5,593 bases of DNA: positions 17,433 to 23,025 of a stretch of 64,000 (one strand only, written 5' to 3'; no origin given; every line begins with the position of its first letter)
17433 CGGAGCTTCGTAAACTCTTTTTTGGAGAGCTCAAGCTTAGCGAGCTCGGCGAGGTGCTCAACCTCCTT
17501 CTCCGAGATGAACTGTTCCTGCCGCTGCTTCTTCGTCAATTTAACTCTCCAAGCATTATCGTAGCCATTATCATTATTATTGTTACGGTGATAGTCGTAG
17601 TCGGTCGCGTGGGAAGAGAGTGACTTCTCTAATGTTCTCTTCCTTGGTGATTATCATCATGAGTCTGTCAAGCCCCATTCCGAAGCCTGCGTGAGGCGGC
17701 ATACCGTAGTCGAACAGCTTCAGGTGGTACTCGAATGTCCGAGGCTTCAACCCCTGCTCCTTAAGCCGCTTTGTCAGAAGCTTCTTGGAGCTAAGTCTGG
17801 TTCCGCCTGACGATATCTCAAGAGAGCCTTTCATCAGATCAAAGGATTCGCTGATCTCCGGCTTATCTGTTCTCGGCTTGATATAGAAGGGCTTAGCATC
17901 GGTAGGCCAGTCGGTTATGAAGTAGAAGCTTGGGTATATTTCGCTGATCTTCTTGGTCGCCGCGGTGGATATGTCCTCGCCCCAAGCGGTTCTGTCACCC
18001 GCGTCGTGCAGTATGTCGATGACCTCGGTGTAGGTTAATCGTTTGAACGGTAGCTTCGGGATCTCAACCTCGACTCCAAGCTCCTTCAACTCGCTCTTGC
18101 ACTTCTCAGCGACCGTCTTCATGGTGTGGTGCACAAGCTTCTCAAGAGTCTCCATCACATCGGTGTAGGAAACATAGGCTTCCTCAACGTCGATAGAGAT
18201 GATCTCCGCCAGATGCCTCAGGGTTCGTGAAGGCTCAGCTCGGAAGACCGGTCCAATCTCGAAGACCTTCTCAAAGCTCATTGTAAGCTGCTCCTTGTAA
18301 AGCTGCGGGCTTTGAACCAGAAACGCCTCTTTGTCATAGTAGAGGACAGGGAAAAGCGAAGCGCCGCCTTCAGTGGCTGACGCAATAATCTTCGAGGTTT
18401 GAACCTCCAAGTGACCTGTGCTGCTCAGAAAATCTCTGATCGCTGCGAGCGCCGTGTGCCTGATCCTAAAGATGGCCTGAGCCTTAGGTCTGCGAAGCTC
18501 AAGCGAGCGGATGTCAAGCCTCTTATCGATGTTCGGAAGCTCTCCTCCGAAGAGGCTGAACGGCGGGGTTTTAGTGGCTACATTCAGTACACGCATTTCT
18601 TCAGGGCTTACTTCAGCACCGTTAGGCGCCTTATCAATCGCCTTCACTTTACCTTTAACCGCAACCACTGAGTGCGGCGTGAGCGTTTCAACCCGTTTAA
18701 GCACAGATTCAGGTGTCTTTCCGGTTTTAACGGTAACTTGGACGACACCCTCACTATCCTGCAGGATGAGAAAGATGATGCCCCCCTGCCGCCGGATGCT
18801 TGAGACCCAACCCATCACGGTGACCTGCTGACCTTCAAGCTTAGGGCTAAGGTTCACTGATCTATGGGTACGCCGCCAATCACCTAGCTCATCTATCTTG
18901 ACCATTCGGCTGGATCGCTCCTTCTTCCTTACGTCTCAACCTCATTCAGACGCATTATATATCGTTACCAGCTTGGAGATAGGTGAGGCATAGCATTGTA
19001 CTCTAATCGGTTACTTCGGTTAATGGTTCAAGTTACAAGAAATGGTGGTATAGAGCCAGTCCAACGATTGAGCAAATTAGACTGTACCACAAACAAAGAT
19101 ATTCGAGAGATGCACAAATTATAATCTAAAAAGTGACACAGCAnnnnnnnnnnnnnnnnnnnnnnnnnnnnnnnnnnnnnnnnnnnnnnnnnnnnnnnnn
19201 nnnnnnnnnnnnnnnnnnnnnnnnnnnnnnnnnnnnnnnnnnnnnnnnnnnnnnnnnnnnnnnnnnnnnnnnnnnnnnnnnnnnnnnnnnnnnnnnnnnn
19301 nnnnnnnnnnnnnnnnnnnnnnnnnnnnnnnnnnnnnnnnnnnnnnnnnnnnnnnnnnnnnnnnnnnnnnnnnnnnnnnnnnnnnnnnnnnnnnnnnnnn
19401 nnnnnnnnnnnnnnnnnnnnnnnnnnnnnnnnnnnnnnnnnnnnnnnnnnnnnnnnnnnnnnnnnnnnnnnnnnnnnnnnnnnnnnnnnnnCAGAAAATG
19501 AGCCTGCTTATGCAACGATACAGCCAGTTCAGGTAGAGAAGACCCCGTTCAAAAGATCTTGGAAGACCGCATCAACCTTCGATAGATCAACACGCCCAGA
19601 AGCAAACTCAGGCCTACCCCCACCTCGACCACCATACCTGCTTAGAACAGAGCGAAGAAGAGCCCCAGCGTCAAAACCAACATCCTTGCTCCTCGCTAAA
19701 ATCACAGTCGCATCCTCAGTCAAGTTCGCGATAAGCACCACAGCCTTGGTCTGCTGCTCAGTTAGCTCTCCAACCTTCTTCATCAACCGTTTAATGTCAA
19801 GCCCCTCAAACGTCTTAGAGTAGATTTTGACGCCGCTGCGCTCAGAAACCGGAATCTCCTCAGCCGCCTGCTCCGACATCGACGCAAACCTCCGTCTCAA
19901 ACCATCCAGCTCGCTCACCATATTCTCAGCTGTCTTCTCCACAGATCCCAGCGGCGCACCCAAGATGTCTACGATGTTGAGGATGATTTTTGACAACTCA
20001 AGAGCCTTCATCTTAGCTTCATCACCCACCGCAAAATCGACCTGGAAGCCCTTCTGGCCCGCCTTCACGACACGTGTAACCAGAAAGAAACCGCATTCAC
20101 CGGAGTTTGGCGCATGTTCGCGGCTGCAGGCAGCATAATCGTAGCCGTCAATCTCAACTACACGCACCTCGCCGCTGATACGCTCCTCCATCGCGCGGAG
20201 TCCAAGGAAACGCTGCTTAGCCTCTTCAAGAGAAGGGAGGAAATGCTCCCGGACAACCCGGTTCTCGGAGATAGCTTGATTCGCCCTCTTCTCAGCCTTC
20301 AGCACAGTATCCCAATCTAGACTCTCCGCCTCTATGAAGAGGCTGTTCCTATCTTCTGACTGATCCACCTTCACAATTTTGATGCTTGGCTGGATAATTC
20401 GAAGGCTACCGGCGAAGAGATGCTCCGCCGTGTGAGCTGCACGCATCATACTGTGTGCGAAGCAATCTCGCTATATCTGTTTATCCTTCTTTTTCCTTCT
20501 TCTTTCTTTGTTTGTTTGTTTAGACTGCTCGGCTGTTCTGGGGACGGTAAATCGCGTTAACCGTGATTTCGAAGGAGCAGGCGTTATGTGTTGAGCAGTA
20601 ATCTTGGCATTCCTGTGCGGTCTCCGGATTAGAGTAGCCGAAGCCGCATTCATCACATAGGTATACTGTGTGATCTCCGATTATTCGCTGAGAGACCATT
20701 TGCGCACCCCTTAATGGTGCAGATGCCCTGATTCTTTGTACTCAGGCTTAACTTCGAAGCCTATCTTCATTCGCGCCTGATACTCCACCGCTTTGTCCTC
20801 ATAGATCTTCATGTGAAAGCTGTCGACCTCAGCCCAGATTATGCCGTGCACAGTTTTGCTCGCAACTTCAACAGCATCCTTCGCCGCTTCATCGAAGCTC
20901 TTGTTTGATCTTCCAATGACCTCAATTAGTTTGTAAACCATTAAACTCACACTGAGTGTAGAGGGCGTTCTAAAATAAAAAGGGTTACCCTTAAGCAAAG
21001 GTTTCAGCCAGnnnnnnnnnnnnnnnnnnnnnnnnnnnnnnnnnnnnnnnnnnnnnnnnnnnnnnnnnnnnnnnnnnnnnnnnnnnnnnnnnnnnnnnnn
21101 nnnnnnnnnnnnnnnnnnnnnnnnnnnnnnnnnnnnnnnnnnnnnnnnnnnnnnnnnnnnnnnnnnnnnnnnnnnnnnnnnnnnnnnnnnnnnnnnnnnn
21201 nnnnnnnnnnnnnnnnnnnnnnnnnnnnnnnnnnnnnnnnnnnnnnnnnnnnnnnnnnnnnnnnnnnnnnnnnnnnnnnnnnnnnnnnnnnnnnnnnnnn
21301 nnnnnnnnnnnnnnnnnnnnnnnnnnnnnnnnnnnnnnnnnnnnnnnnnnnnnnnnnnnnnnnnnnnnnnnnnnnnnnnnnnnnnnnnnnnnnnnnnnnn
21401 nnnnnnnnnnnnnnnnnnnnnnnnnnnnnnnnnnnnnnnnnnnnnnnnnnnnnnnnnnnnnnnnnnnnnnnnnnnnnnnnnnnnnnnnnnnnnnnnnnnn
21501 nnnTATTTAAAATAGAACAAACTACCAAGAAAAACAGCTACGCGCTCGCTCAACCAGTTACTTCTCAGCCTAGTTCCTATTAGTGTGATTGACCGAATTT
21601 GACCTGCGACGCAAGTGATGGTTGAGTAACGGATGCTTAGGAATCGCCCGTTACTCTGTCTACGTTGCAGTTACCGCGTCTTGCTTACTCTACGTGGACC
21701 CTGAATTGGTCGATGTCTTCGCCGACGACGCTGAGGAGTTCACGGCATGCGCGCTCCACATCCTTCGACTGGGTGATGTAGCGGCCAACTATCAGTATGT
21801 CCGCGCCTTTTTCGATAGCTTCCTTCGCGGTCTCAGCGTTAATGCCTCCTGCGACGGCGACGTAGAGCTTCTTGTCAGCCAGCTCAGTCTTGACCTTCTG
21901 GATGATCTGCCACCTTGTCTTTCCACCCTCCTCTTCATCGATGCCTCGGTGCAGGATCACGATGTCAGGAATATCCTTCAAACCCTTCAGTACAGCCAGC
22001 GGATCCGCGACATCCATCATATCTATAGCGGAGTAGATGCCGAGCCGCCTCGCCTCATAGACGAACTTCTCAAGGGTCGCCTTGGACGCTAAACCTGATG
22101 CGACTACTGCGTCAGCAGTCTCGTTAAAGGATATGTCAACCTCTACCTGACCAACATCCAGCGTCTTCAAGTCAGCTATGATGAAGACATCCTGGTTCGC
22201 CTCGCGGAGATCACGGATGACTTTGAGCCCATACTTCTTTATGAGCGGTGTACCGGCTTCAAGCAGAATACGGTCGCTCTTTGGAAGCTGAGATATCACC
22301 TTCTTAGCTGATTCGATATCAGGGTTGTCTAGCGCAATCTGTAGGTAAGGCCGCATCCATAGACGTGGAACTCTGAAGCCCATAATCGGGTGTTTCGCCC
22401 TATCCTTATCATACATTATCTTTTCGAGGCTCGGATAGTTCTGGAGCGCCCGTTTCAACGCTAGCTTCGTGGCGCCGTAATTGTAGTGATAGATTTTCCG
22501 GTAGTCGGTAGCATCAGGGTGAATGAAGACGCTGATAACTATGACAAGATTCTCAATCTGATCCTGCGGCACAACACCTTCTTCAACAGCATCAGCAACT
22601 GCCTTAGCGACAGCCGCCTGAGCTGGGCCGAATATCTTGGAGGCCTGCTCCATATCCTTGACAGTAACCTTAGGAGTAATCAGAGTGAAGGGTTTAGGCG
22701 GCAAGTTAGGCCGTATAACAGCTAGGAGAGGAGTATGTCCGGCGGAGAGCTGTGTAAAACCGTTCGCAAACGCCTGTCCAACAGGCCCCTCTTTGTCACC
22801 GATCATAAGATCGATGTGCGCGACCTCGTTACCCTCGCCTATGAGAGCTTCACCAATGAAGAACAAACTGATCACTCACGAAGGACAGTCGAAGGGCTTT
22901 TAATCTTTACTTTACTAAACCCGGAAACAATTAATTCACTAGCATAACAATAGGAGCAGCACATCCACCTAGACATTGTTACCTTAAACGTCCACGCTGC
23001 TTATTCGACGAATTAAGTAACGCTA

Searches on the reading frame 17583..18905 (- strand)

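Call 32: search_protein_families(library=pfam, proteins=[window:17583-18905:-], max_evalue=0.0001)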
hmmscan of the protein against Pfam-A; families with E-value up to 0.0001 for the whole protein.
window:17583-18905:- (440 aa): 2 families
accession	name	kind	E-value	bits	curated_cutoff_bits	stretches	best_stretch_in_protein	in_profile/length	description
PF00152.25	tRNA-synt_2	-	4.3e-84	282.6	25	1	127-434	3-307/308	tRNA synthetases class II (D, K and N)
PF01336.31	tRNA_anti-codon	-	9.9e-15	54.7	27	1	28-107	1-75/75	OB-fold nucleic acid binding domain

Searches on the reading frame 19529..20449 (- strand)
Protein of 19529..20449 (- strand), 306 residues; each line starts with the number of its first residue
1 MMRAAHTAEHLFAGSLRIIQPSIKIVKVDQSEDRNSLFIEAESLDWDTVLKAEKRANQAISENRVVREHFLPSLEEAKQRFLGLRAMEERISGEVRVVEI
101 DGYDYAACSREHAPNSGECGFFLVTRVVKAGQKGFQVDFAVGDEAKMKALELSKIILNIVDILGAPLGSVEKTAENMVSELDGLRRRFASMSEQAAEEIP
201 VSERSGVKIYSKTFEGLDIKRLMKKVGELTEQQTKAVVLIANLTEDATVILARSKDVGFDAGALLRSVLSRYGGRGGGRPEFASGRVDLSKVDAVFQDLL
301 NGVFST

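Call 32: search_protein_families(library=pfam, proteins=[window:19529-20449:-], max_evalue=0.0001)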
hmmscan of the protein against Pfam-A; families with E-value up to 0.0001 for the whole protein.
window:19529-20449:- (306 aa): 1 family
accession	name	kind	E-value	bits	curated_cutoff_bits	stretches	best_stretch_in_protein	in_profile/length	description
PF02272.25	DHHA1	-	2e-09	38.3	25.9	1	215-298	11-95/102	DHHA1 domain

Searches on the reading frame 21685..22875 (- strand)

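Call 32: search_protein_families(library=pfam, proteins=[window:21685-22875:-], max_evalue=0.0001)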
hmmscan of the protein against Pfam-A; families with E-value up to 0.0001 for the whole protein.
window:21685-22875:- (396 aa): 3 families
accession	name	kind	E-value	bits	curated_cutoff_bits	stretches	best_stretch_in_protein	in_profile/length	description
PF08714.17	Fae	-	3.4e-72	242.1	27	1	7-165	1-159/159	Formaldehyde-activating enzyme (Fae)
PF00215.30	OMPdecase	-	4.3e-32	112.2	27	1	176-379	1-220/221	Orotidine 5'-phosphate decarboxylase / HUMPS family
PF00834.25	Ribul_P_3_epim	-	2.2e-05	24.4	21.1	1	263-367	89-197/198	Ribulose-phosphate 3 epimerase family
